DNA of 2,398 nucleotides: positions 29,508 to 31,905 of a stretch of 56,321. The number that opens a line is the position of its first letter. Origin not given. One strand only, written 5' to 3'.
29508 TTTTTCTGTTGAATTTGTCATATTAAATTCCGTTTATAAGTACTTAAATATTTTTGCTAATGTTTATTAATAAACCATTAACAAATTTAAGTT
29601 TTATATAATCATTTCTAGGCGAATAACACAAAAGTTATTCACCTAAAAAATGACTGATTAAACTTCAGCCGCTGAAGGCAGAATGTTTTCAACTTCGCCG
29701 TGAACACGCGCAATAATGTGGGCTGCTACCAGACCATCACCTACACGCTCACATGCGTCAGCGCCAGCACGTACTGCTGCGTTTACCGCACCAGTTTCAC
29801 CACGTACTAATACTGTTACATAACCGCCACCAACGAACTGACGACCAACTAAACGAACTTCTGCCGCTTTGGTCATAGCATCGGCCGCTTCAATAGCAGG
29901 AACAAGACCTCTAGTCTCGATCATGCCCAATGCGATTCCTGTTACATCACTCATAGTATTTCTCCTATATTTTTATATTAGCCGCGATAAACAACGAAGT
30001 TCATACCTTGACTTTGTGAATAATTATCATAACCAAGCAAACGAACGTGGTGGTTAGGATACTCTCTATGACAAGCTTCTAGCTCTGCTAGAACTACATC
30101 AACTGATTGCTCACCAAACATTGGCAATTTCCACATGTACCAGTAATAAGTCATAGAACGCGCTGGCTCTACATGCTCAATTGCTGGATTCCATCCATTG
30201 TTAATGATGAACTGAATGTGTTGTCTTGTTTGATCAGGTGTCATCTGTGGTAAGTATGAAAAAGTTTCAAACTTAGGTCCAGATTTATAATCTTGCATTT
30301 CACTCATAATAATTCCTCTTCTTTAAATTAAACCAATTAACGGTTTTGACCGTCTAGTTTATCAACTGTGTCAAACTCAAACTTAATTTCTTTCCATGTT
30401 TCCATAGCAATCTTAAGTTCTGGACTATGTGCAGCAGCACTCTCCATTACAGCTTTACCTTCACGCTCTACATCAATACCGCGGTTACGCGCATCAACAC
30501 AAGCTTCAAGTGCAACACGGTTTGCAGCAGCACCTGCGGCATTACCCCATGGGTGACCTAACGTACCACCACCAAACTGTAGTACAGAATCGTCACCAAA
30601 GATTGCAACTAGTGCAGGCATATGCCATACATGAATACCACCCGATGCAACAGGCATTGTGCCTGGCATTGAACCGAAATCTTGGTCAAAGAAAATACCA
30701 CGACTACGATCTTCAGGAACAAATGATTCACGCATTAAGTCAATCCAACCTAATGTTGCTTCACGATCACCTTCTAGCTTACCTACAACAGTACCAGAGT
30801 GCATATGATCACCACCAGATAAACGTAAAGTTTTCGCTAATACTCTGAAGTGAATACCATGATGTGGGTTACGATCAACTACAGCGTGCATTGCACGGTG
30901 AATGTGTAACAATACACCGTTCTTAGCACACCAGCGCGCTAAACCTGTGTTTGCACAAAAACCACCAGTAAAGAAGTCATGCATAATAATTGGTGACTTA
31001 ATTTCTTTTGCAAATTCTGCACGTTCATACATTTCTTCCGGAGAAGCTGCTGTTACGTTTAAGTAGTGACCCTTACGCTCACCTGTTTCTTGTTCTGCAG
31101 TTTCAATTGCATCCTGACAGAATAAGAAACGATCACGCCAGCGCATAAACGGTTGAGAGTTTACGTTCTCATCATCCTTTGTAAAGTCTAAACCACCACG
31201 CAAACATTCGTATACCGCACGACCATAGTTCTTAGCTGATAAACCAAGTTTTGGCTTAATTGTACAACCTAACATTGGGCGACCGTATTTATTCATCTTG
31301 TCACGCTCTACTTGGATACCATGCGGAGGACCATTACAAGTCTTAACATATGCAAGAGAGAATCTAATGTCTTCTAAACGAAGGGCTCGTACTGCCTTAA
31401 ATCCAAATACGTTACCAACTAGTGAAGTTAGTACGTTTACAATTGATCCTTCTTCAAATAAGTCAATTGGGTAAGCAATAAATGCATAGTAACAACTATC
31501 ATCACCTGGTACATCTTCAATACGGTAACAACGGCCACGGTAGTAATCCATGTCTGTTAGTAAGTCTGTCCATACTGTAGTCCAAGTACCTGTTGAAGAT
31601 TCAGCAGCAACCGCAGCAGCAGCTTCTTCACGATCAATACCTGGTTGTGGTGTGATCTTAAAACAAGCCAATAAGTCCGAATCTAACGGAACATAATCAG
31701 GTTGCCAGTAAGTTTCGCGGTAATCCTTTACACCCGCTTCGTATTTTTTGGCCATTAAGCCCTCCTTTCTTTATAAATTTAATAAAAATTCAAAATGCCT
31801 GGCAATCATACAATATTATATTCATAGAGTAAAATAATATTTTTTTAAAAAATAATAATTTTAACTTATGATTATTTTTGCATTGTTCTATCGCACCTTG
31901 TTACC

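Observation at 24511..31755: Complete alpha-carboxysome (bacterial microcompartment) operon: the central system of this window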

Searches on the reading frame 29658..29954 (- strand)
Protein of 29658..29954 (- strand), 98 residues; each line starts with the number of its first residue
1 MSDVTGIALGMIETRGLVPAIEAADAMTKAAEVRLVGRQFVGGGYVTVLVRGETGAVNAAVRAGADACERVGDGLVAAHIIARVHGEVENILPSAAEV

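Call 3: search_protein_families(library=pfam, proteins=[window:29658-29954:-], max_evalue=0.01)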
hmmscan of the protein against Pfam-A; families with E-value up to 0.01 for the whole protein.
window:29658-29954:- (98 aa): 1 family
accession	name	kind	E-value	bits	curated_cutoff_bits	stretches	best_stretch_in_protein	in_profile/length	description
PF00936.24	BMC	-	1.9e-25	89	24.5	1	8-83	1-74/75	BMC domain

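Call 45: find_encoding_contigs(protein=window:29658-29954:-, flank=4000, max_places=10)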
Protein window:29658-29954:- (98 aa): 9 contigs read that carry it; 8 places shown.
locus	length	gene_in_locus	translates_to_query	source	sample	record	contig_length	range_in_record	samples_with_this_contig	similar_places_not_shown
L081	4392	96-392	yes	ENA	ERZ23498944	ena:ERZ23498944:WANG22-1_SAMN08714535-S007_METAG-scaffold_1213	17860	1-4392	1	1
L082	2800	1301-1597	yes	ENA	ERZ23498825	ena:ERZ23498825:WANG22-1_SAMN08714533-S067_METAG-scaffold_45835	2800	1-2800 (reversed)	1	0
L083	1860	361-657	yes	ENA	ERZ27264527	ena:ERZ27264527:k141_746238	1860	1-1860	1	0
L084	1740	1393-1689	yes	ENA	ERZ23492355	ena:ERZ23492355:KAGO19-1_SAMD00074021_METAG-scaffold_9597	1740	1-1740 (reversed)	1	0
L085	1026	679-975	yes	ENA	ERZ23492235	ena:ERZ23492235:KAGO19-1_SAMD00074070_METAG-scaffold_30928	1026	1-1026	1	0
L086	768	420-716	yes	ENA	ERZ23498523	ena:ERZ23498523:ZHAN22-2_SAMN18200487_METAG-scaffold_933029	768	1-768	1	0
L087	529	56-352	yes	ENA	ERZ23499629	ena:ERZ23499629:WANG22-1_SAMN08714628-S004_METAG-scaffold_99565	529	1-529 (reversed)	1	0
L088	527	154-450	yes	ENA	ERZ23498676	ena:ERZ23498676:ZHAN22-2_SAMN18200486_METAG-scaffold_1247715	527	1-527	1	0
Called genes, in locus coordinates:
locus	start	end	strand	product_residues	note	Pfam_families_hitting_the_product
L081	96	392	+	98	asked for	PF00936:BMC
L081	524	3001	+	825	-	PF12288:CsoS2_M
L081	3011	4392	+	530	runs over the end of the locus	PF20687:CsoSCA_N, PF20686:CsoSCA_cat, PF08936:CsoSCA_C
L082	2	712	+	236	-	?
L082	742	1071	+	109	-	PF00101:RuBisCO_small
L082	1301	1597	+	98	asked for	PF00936:BMC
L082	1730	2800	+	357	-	?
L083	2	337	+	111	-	?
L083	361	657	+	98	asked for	PF00936:BMC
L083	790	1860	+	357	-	?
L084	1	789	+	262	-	?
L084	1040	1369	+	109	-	PF00101:RuBisCO_small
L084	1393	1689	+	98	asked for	PF00936:BMC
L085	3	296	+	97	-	?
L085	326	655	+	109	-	PF00101:RuBisCO_small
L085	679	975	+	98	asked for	PF00936:BMC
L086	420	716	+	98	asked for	PF00936:BMC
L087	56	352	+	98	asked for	PF00936:BMC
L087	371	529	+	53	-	?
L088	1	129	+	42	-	?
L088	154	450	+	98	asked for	PF00936:BMC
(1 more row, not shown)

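Call 52: search_protein_families(library=ncbifam, proteins=[window:29658-29954:-], max_evalue=0.00001)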
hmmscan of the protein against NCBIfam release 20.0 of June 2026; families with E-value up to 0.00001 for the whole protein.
window:29658-29954:- (98 aa): 5 families
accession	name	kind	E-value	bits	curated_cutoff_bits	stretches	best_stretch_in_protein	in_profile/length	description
NF053791.1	BMC_CsoS1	equivalog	9.1e-56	186.1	166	1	1-93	1-93/93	alpha-carboxysome major shell protein CsoS1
NF012018.0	PRK15474.1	equivalog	4.7e-27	94.2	133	1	8-94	3-88/97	ethanolamine utilization microcompartment protein EutM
NF053792.1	beta_CO2some_O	equivalog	2.5e-19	69.6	270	1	4-96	109-200/205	beta-carboxysome assembly protein CcmO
NF012010.0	PRK15466.1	equivalog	2.6e-14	53.6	218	1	8-81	4-76/166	ethanolamine utilization microcompartment protein EutK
TIGR02526.1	eut_PduT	equivalog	3.7e-07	30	250.3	1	8-92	4-85/182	ethanolamine utilization microcompartment shell protein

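Call 54: search_solved_structures(query=window:29658-29954:-, max_evalue=1e-20, show_alignments=1)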
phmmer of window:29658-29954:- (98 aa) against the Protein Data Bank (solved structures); distinct sequences matched with E-value up to 1e-20: 37.
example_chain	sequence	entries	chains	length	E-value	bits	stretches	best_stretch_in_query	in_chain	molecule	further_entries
2ewh_A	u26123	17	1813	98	4.4e-54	183.7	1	1-96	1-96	Major carboxysome shell protein 1A | Major carboxysome shell protein CsoS1A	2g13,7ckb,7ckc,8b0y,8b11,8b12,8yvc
3h8y_A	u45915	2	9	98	5.2e-53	180.3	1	1-97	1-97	Major carboxysome shell protein 1C | Carboxysome shell protein CsoS1C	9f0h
4ox8_A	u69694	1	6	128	1.4e-46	159.8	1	2-92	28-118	Carbon dioxide-concentrating mechanism protein CcmK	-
8wxb_A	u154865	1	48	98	4.5e-46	158.2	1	6-92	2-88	Major carboxysome shell protein CsoS1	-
6ner_A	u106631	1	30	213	1.3e-45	156.6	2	7-94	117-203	BMC-H tandem fusion protein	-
4axj_A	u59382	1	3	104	2.1e-28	101.7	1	7-95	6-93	ETHANOLAMINE CARBOXYSOME STRUCTURAL PROTEIN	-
7mmx_A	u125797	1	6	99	6.4e-28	100.2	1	6-94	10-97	Propanediol utilization protein PduA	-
3ngk_A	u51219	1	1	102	2.8e-24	88.5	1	8-95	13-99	Propanediol utilization protein pduA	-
3mpw_G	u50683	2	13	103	3.7e-24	88.1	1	8-94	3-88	Ethanolamine utilization protein eutM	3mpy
3i6p_A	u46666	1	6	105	3.9e-24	88.1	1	8-94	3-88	Ethanolamine utilization protein eutM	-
6qn1_AB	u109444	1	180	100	6.1e-24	87.5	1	8-94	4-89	BMC domain-containing protein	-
4p7t_A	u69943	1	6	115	1.8e-23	86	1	8-95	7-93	Polyhedral bodies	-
4p7v_A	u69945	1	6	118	1.9e-23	85.9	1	8-95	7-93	Polyhedral bodies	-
4p2s_A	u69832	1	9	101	2e-23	85.9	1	8-95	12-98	Putative propanediol utilization protein PduA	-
4qie_A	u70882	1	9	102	2.1e-23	85.8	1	8-95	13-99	Propanediol utilization protein PduA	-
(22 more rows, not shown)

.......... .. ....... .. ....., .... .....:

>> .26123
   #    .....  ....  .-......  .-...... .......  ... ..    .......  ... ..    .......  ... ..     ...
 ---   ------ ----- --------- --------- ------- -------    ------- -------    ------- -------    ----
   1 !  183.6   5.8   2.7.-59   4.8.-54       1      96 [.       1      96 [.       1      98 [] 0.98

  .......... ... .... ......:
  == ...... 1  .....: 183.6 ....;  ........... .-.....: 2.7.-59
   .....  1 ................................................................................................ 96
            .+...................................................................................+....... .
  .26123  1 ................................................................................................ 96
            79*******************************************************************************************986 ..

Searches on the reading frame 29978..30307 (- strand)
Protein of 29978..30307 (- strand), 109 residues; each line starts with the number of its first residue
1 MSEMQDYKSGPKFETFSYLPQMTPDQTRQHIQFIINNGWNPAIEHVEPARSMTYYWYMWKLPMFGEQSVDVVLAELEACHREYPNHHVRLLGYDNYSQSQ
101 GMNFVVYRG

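Call 3: search_protein_families(library=pfam, proteins=[window:29978-30307:-], max_evalue=0.01)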
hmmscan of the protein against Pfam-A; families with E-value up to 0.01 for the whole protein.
window:29978-30307:- (109 aa): 1 family
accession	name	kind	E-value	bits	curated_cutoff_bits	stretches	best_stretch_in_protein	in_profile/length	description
PF00101.25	RuBisCO_small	-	1.2e-39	134.7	27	1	13-108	1-96/97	Ribulose bisphosphate carboxylase, small chain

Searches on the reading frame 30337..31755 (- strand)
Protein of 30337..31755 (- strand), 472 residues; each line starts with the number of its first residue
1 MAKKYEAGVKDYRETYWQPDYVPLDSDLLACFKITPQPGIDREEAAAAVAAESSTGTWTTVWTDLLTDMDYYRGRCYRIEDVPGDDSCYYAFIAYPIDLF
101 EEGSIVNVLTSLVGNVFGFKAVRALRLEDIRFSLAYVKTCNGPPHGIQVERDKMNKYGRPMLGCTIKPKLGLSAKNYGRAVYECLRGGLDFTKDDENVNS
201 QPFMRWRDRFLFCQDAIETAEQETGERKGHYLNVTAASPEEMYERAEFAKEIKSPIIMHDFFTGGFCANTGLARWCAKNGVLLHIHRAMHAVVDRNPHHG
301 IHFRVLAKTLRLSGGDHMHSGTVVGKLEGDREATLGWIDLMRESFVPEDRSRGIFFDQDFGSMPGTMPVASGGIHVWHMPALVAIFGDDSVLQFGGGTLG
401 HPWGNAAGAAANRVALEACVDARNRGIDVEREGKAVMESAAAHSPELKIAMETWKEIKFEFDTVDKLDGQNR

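Call 3: search_protein_families(library=pfam, proteins=[window:30337-31755:-], max_evalue=0.01)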
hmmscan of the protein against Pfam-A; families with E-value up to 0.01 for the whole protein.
window:30337-31755:- (472 aa): 2 families
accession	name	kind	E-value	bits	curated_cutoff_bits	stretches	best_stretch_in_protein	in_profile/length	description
PF00016.26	RuBisCO_large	-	7.2e-137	456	30.1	1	146-454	1-299/299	Ribulose bisphosphate carboxylase large chain, catalytic domain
PF02788.21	RuBisCO_large_N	-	4e-42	143.7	20.7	1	16-133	2-117/120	Ribulose bisphosphate carboxylase large chain, N-terminal domain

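Call 52: search_protein_families(library=ncbifam, proteins=[window:30337-31755:-], max_evalue=0.00001)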
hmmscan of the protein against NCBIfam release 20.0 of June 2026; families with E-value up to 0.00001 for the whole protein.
window:30337-31755:- (472 aa): 6 families
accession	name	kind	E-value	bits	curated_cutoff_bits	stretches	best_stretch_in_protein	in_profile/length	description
NF003252.0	PRK04208.1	subfamily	1.8e-237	788.4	438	1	2-466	3-467/468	ribulose-bisphosphate carboxylase large subunit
TIGR03326.1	rubisco_III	equivalog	5.8e-116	387.8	497.45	1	16-454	2-426/426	type III ribulose-bisphosphate carboxylase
NF010002.0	PRK13475.1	equivalog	5.6e-63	213.2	489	1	26-434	22-428/459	ribulose-bisphosphate carboxylase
NF007095.0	PRK09549.1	equivalog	7.2e-37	126.9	409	1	29-456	5-403/407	2,3-diketo-5-methylthiopentyl-1-phosphate enolase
NF042437.1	OxoIsoapPDcar_OiaX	equivalog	7.9e-33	113.9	700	1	91-435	76-400/412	3-oxo-isoapionate-4-phosphate decarboxylase OiaX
TIGR03332.1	salvage_mtnW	equivalog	9.4e-29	100.2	513.6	1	26-454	1-406/407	2,3-diketo-5-methylthiopentyl-1-phosphate enolase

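Call 55: search_solved_structures(query=window:30337-31755:-, max_evalue=1e-150)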
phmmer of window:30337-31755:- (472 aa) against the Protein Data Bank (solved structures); distinct sequences matched with E-value up to 1e-150: 61 (the best 60 are shown).
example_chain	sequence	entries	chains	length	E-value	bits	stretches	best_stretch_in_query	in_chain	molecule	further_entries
1svd_A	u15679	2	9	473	4e-297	988.6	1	2-472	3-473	ribulose-1,5-bisphosphate carboxylase/oxygenase large subunit | Ribulose bisphosphate carboxylase large chain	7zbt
7smk_A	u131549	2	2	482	4.6e-297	988.4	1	2-472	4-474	Ribulose bisphosphate carboxylase large chain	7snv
6uew_A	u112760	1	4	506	5.4e-297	988.2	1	2-472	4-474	Ribulose bisphosphate carboxylase large chain, CsoS2 N-peptide fusion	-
9iqo_A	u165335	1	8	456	8.4e-282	938.1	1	3-458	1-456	Ribulose bisphosphate carboxylase large chain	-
7yyo_A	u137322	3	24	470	4.3e-269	896.2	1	1-470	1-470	Ribulose bisphosphate carboxylase large chain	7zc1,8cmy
7qsw_A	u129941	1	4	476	8.1e-255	849.1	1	4-468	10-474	RubisCO large subunit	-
6lrr_G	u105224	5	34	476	7.9e-252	839.3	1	4-466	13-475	Ribulose bisphosphate carboxylase large chain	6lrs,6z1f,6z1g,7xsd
6kkm_A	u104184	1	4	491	8.9e-252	839.1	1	4-466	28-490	Ribulose bisphosphate carboxylase large chain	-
8io2_A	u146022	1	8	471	1.2e-251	838.7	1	3-467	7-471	Ribulose bisphosphate carboxylase large chain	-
1rsc_A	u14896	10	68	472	1.2e-251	838.7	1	3-467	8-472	RIBULOSE 1,5 BISPHOSPHATE CARBOXYLASE/OXYGENASE (LARGE CHAIN) | RIBULOSE BISPHOSPHATE CARBOXYLASE LARGE CHAIN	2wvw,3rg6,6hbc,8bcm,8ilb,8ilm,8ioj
1rbl_A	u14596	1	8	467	1.2e-251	838.6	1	3-467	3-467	RIBULOSE 1,5 BISPHOSPHATE CARBOXYLASE/OXYGENASE (LARGE CHAIN)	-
8uhi_A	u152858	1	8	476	1.6e-251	838.3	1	4-466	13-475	Ribulose bisphosphate carboxylase large subunit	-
6ekc_A1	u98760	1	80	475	7.7e-248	826.1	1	5-465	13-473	Ribulose bisphosphate carboxylase large chain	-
2ybv_A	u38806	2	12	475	1.1e-247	825.6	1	5-465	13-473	RIBULOSE BISPHOSPHATE CARBOXYLASE LARGE CHAIN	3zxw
8q04_A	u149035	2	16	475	4.9e-245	816.9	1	5-467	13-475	Ribulose bisphosphate carboxylase large chain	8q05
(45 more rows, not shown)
